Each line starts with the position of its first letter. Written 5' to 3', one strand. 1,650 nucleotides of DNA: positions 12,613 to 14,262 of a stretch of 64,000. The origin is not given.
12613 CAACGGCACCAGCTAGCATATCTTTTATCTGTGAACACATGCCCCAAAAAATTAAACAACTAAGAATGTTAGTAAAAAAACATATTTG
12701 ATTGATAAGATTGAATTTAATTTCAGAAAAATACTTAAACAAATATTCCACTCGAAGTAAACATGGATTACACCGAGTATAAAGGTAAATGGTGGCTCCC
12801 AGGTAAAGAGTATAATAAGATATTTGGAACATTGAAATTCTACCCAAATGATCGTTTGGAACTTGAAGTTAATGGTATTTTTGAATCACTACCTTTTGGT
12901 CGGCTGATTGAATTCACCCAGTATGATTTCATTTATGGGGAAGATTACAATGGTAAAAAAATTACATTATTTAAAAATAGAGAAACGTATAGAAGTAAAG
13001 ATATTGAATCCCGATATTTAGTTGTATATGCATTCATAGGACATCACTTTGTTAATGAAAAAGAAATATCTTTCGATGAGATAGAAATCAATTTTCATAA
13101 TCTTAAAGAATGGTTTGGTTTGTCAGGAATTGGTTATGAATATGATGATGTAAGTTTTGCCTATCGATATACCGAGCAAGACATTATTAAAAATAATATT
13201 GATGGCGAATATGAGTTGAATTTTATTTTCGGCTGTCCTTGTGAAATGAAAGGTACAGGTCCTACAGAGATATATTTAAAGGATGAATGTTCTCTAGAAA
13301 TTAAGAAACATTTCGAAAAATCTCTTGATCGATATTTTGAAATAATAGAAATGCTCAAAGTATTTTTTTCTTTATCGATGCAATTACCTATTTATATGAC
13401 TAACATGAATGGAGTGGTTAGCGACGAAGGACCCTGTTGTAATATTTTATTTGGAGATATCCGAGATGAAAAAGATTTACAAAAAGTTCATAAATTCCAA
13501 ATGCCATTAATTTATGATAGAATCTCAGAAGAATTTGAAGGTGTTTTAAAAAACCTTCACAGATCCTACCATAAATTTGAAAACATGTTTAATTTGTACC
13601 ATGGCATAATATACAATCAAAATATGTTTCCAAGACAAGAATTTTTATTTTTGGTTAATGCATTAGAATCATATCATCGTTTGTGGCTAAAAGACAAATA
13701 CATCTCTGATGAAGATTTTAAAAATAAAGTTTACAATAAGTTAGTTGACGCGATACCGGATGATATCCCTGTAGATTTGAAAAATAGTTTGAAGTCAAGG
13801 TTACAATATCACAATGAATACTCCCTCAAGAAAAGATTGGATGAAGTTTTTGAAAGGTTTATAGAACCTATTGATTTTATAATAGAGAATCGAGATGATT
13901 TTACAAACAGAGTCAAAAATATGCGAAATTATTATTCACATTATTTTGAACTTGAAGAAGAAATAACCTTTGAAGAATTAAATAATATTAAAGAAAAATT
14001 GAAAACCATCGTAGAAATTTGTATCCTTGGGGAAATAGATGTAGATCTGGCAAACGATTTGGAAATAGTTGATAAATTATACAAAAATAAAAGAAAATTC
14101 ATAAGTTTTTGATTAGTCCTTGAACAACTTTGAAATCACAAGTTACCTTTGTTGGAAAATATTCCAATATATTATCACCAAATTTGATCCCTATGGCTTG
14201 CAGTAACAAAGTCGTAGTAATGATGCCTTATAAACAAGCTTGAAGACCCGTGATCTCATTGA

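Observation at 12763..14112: Abi_2/ApeA-like HEPN protein with RNxxxH motif as single-gene abortive-infection candidate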

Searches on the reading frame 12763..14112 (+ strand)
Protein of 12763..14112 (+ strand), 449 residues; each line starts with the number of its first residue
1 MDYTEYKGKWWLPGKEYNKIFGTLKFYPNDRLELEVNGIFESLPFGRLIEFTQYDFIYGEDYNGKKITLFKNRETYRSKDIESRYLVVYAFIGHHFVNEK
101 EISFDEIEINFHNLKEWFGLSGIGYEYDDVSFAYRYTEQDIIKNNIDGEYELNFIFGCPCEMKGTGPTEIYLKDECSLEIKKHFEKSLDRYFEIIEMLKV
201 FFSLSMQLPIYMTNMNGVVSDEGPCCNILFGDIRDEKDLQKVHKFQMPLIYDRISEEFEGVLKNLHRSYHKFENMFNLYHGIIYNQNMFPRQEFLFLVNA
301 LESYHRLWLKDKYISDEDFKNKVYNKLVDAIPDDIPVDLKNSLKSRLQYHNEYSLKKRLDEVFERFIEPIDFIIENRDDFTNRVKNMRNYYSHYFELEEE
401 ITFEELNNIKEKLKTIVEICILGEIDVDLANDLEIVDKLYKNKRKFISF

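Call 3: search_protein_families(library=pfam, proteins=[window:12763-14112:+], max_evalue=1)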
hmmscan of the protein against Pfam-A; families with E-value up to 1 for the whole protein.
window:12763-14112:+ (449 aa): 3 families
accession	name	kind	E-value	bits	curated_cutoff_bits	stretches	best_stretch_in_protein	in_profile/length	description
PF18862.6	ApeA_NTD1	-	2.4e-40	139.2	25.5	1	5-264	1-270/271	ApeA N-terminal domain 1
PF18739.6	HEPN_Apea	-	2.5e-24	86.7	24.4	1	297-428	3-133/136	Apea-like HEPN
PF13926.11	DUF4211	-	0.46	11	27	1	371-443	1-64/137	Domain of unknown function (DUF4211)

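Call 4: search_protein_families(library=padloc, proteins=[window:12763-14112:+], max_evalue=1)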
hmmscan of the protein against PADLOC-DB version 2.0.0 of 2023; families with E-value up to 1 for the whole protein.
window:12763-14112:+ (449 aa): 5 families
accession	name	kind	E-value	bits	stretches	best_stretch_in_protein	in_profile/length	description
PDLC05048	PDC-S58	-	1.1e-67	226.9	1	1-444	1-445/461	-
PDLC05046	PDC-S58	-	5.8e-43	145.2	1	4-430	5-426/452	-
PDLC01679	Cas13-ApeA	-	9.4e-35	118.1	1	245-428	3-181/187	Cas13-ApeA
PDLC01680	Cas13-ApeA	-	1.3e-18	65.5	1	251-426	3-174/175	Cas13-ApeA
PDLC05047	PDC-S58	-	1.6e-18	64.9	1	6-428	5-442/465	-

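Call 5: search_protein_families(library=ncbifam, proteins=[window:12763-14112:+], max_evalue=1)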
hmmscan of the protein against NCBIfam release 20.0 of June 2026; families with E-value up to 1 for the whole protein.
window:12763-14112:+ (449 aa): 1 family
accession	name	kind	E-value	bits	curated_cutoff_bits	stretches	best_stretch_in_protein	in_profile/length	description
TIGR04140.1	chp_AF_0576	subfamily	0.28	11.2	45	1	397-426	5-34/66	TIGR04140 family protein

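Call 6: search_solved_structures(query=window:12763-14112:+, max_evalue=1, show_alignments=2)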
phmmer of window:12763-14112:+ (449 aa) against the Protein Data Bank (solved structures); distinct sequences matched with E-value up to 1: 1.
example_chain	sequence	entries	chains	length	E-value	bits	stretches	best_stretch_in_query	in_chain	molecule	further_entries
6hsq_A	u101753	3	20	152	0.23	13.7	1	317-386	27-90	3-dehydroquinate dehydratase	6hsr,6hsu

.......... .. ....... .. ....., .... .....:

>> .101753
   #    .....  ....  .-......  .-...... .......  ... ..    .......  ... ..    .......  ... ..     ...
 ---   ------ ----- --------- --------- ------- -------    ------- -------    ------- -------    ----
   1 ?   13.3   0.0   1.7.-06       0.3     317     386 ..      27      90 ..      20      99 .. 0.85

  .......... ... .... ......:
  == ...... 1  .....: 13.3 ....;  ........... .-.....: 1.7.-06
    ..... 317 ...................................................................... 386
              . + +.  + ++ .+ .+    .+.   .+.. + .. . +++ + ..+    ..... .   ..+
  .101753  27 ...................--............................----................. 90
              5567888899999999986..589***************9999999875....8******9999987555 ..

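Call 12: find_homologous_proteins(query=window:12763-14112:+, max_evalue=0.001)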
Query window:12763-14112:+ (449 aa): 7 proteins with E <= 0.001 among 5367 candidates.
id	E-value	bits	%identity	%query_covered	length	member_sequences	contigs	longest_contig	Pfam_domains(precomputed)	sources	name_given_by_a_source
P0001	0.0e+0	1022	100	100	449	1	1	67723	PF18862.7,PF18739.7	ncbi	-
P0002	1.6e-142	494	54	99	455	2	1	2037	PF18862.7,PF18739.7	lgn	-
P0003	2.8e-45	173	31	95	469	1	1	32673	PF18862.7,PF18739.7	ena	-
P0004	1.4e-35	141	28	94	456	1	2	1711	PF18862.7,PF18739.7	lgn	-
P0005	5.3e-33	133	28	94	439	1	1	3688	PF18862.7,PF18739.7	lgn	-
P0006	4.0e-27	114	25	95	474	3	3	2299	PF18862.7,PF18739.7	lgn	-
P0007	9.5e-15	73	27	94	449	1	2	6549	PF18862.7,PF18739.7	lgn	-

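Call 15: find_encoding_contigs(protein=P0001, flank=10000, max_places=4)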
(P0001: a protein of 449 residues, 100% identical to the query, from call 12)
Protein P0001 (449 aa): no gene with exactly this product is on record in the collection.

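Call 17: list_cluster_members(proteins=[P0001, P0002, P0003])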
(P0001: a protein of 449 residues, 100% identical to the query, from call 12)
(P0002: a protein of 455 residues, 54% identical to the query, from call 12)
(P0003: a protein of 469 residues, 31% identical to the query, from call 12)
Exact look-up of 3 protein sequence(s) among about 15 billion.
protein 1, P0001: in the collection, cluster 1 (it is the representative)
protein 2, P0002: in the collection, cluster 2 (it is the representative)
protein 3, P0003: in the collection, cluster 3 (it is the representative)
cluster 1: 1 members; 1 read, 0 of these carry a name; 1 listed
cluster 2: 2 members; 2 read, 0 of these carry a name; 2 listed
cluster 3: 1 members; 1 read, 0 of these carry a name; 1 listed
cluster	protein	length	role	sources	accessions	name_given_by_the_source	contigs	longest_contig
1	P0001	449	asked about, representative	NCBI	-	-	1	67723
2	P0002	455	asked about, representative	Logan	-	-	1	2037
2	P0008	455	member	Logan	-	-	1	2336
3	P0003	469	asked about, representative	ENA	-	-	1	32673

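Call 18: find_related_loci(query=window:12763-14112:+, collection=genome_contigs, flank=10000)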
Query window:12763-14112:+ (449 aa) in genome_contigs; peptide patterns used: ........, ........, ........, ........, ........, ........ (x = any residue, [..] = any of these).
110 stretches matched a pattern, but none encodes a relative of the query by tblastn (E <= 1e-3).

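Call 30: search_protein_representatives(protein=window:12763-14112:+)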
Query: 449 residues. Proteins with E-value up to 0.001 (for the whole library): 4514; up to 1e-10: 2463; up to 1e-30: 251. The best 150 are listed.
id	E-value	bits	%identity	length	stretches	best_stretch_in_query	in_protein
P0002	5.1e-143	493.9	56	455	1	1-447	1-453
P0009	7.1e-63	229.7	70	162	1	288-447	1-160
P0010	1.5e-52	195.6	35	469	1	2-441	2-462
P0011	1.7e-51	192.2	33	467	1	4-427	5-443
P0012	6.9e-51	190.2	29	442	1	4-432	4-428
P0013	2.8e-50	188.2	32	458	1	4-442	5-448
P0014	5.6e-48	180.6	34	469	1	4-442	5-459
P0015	6.4e-48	180.4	34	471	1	1-428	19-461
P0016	1.7e-47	179.0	30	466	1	4-428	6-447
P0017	3.5e-47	177.9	31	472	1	5-435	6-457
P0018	4.7e-46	174.2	29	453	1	5-426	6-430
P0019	7.2e-46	173.6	29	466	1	5-443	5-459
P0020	7.9e-46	173.5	34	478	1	4-446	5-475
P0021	3.7e-45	171.3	31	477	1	4-440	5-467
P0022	3.8e-45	171.2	30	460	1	4-437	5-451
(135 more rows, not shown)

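Call 31: predict_structure(protein=window:12763-14112:+)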
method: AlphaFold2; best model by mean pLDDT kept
length: 449 residues; sequences in the alignment: 1
mean_pLDDT: 36.7   pTM: 0.22
mean pLDDT of the five models: 36.7, 31.6, 31.5, 31.4, 29.6
residues with pLDDT >= 90: 0; 70-90: 0; 50-70: 52; < 50: 397
segments of 3 or more residues with pLDDT < 50: 13-18, 28-31, 38-56, 64-373, 386-388, 390-401, 415-449
pLDDT, mean of each block of 10 residues (from residue 1): 60 50 57 52 38 48 48 29 23 25 27 26 25 27 29 24 28 29 29 30 27 23 24 30 30 32 33 37 34 39 41 42 44 44 44 41 43 49 47 41 51 45 36 41 33
secondary structure, 60 per line:
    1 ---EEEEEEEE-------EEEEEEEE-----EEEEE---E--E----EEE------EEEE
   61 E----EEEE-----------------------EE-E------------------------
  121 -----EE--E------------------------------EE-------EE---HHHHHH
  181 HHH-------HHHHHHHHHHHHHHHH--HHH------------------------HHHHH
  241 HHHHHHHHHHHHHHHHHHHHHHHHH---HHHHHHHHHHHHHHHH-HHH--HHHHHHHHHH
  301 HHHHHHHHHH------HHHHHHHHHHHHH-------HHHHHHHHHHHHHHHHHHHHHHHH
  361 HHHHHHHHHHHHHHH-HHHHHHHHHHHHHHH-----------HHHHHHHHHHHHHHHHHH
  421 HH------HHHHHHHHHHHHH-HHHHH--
elements in order: E4-11 E19-26 E32-36 E48-50 E57-61 E66-69 H175-183 H191-206 H236-265 H269-284 H291-310 H317-329 H337-375 H377-391 H403-422 H429-441 H443-447

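Call 40: search_solved_structures(query=A2, max_evalue=10, show_alignments=3)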
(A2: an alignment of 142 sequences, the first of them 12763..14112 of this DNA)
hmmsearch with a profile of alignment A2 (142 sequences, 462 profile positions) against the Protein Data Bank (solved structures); distinct sequences matched with E-value up to 10: 1.
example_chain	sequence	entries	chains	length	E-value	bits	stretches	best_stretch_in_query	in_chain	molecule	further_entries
1jbg_A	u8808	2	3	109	0.34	12.9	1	424-452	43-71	transcription activator of multidrug-efflux transporter genes mta | transcription activator MtaN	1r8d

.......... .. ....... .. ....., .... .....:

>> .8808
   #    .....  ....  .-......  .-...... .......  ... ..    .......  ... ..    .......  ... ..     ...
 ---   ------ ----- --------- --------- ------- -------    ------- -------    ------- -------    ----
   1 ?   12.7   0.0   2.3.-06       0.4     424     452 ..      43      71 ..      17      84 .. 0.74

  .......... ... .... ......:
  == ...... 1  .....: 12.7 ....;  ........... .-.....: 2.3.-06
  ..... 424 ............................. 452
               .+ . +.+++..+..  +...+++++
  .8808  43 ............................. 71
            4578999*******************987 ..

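Call 41: find_encoding_contigs(protein=P0003, flank=6000, max_places=3)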
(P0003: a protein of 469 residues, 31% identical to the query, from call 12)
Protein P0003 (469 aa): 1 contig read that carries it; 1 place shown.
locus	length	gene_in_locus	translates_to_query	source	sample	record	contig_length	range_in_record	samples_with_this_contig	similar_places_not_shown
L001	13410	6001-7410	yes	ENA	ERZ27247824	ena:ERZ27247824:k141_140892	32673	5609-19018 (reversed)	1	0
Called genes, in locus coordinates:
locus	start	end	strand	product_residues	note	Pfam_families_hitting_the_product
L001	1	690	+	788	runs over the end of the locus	PF07719:TPR_2 (faint), PF13424:TPR_12 (faint)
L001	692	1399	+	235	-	PF26549:Tricorn_N (faint), PF07676:PD40 (faint)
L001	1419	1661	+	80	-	-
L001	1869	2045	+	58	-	-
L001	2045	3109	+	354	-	PF02086:MethyltransfD12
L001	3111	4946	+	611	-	PF09491:RE_AlwI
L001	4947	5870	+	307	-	PF01555:N6_N4_Mtase, PF09954:DUF2188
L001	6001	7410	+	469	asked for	PF18862:ApeA_NTD1, PF18739:HEPN_Apea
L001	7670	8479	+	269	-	-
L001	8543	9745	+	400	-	PF13289:SIR2_2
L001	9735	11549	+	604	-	PF01580:FtsK_SpoIIIE (faint), PF01935:DUF87, PF10412:TrwB_AAD_bind (weak), PF05872:HerA_C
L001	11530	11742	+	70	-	PF13619:KTSC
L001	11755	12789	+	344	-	-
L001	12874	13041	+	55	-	-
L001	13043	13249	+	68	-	-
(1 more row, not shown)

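Call 42: find_encoding_contigs(protein=P0002, flank=6000, max_places=3)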
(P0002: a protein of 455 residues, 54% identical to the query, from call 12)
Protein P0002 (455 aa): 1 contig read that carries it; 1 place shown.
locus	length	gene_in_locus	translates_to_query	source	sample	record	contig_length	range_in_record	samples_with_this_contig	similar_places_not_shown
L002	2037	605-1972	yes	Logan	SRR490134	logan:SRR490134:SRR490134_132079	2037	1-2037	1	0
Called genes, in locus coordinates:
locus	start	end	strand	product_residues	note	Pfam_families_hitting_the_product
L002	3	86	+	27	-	?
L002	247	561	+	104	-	-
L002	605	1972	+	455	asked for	PF18862:ApeA_NTD1, PF18739:HEPN_Apea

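Call 49: find_related_loci(query=A3, collection=genome_contigs, flank=5000)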
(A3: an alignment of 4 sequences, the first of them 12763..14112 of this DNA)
Query A3 (449 aa) in genome_contigs; peptide patterns used: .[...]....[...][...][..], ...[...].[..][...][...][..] (x = any residue, [..] = any of these).
122 stretches matched a pattern; 15 encode a relative of the query (tblastn E <= 1e-3); 15 distinct loci.
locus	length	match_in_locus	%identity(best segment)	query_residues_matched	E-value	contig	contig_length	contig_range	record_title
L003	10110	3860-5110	26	5-404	7e-39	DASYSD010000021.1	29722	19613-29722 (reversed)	MAG TPA_asm: Pyrinomonadaceae bacterium isolate SMAG_U4529 k141_469670, whole genome shotgun sequence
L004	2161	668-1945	26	4-425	9e-35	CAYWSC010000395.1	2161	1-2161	MAG TPA_asm: Candidatus Hadarchaeota archaeon isolate binchicken_co6_196 genome assembly, contig: NODE_75860_length_2161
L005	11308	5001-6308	27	5-427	1e-32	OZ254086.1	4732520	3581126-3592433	MAG: Calditrichales bacterium isolate 9af047bb-fff5-47c5-8bde-b903f089fbd6 genome assembly, chromosome: 1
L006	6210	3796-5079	27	1-428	3e-32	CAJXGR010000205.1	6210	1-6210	MAG TPA_asm: uncultured Spirochaetia bacterium isolate SRR4028170_bin.30_MetaBAT_v2.12.1_MAG genome assembly, contig: NO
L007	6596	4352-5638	25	4-425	6e-32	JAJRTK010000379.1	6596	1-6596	MAG: bacterium isolate Dive96_bin1.51 k141_3668822, whole genome shotgun sequence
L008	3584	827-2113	25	5-428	4e-24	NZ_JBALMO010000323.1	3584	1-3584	Bacillus sp. JJ722 JJ-722_contig_340, whole genome shotgun sequence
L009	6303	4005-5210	26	1-399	1e-23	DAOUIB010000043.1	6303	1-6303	MAG TPA_asm: Anaerolineae bacterium isolate S21_131 k103_182497, whole genome shotgun sequence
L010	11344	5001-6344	22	7-447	1e-23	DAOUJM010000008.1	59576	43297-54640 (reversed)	MAG TPA_asm: Anaerolineae bacterium isolate S32_264 k113_917021, whole genome shotgun sequence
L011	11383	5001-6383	23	7-444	9e-21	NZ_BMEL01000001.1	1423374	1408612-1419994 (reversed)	Halobacillus andaensis strain CGMCC 1.12153 sequence01, whole genome shotgun sequence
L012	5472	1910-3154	24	1-427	2e-19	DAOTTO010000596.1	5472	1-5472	MAG TPA_asm: Anaerolineae bacterium isolate F11_13 k119_9279670, whole genome shotgun sequence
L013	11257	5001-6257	23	5-423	3e-17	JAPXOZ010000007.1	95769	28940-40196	MAG: Bacteroidales bacterium isolate binned_ad_7.188 NODE_165_length_95769_cov_3.559064, whole genome shotgun sequence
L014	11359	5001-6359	32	1-431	4e-50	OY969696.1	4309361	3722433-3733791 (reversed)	MAG: Candidatus Aminicenantes bacterium isolate MFD04408.bin.1.14 genome assembly, chromosome: 1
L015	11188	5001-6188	26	7-399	1e-26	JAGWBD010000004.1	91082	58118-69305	MAG: Anaerolineae bacterium isolate 277c_24 scaffold_219, whole genome shotgun sequence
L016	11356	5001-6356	22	6-427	6e-15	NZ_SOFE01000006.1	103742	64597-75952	Cryobacterium levicorallinum strain Hh34 C311, whole genome shotgun sequence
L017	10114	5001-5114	42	5-42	3e-5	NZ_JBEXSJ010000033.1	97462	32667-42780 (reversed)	Kribbella sp. NPDC006257 NPDC006257_282_B6.ctg-0033, whole genome shotgun sequence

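Call 52: predict_structure(alignment_id=A2)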
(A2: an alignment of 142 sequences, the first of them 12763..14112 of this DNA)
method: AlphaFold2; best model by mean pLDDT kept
length: 449 residues; sequences in the alignment: 142
mean_pLDDT: 95.0   pTM: 0.92
mean pLDDT of the five models: 95.0, 94.7, 94.3, 94.2, 93.8
residues with pLDDT >= 90: 399; 70-90: 41; 50-70: 9; < 50: 0
segments of 3 or more residues with pLDDT < 50: none
pLDDT, mean of each block of 10 residues (from residue 1): 95 98 97 97 78 97 98 94 97 97 97 97 96 95 96 95 77 95 90 96 97 96 92 92 96 97 98 98 96 98 95 97 98 98 98 98 97 97 97 91 96 98 97 96 78
secondary structure, 60 per line:
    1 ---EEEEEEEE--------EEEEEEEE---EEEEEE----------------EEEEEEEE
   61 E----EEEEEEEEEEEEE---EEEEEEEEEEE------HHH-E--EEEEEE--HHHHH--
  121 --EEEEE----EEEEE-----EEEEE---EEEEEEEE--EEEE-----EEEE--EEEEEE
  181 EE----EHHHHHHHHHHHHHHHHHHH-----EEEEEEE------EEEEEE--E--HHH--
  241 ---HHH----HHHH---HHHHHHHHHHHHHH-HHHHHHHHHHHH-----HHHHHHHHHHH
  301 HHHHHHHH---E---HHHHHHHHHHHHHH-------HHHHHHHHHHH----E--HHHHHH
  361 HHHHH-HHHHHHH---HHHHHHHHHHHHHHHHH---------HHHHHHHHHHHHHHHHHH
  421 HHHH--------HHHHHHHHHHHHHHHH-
elements in order: E4-11 E20-27 E31-36 E53-61 E66-78 E82-92 E106-111 H114-118 E123-127 E132-136 E142-146 E150-157 E160-163 E169-172 E175-182 H188-206 E212-218 E225-230 H251-254 H258-271 H273-284 H290-308 H316-329 H337-347 H355-365 H367-373 H377-393 H403-424 H433-448

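Call 54: fold_search(model_id=the predicted structure, library=pdb)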
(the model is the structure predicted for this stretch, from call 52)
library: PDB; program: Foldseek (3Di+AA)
matches with E <= 10: 557; with E <= 0.001: 0
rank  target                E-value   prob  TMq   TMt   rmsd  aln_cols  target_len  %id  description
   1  7eki_A                4.2e-02  0.14  0.11  0.12  28.0       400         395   10  human alpha 7 nicotinic acetylcholine receptor in apo-form (released 2021-05-19)
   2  8a22_Bj               5.1e-02  0.07  0.08  0.09  34.5       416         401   11  Structure of the mitochondrial ribosome from Polytomella magna (released 2022-11-16)
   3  5ked_B                5.9e-02  0.38  0.13  0.22  18.4       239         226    9  Structure of the 2.65 Angstrom P2(1) crystal of K. pneumonia MrkH (released 2016-08-17)
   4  8g4o_A                9.2e-02  0.09  0.08  0.10  21.9       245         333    9  Native GABA-A receptor from the mouse brain, alpha1-beta2-gamma2 subtype, in complex with didesethylflurazepam and end (released 2023-09-20)
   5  9vix_A                9.7e-02  0.08  0.10  0.11  26.3       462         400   10  human alpha 7 nicotinic acetylcholine receptor L278A mutant in complex with L-nicotine (desensitized state) (released 2025-09-10)
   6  5ked_A                1.4e-01  0.35  0.13  0.23  18.4       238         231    8  Structure of the 2.65 Angstrom P2(1) crystal of K. pneumonia MrkH (released 2016-08-17)
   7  9y7z_A                1.7e-01  0.08  0.09  0.12  25.6       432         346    9  Homomeric Glycine Receptor alpha2 with 0.1 mM Glycine in a Desensitized State (released 2026-03-18)
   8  5osa_A                1.8e-01  0.07  0.09  0.12  25.0       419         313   10  GLIC-GABAAR alpha1 chimera crystallized at pH4.6 (released 2017-10-11)
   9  9avv_A                1.8e-01  0.08  0.11  0.13  27.4       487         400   11  Bovine adult muscle nAChR resting state (released 2024-07-31)
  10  5kec_D                2.1e-01  0.25  0.13  0.23  18.4       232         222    8  Structure of K. pneumonia MrkH in its apo state. (released 2016-08-17)
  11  6e2q_D                2.1e-01  0.23  0.08  0.08  11.2        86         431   16  Structure of human JAK2 FERM/SH2 in complex with Erythropoietin Receptor (released 2018-08-08)
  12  9gu0_L                2.1e-01  0.08  0.11  0.12  28.6       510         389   11  Human adult muscle nAChR in resting state in detergent with alpha-bungarotoxin (released 2025-05-14)
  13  2bg9_E                2.4e-01  0.08  0.09  0.10  21.8       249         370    8  REFINED STRUCTURE OF THE NICOTINIC ACETYLCHOLINE RECEPTOR AT 4A RESOLUTION. (released 2005-02-16)
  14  9lh5_A                2.6e-01  0.08  0.12  0.13  27.8       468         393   10  human alpha 7 nicotinic acetylcholine receptor in complex with L-nicotine (open state) (released 2025-09-10)
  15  6uwz_A                2.6e-01  0.05  0.09  0.10  27.9       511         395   10  Cryo-EM structure of Torpedo acetylcholine receptor in complex with alpha-bungarotoxin (released 2020-04-15)
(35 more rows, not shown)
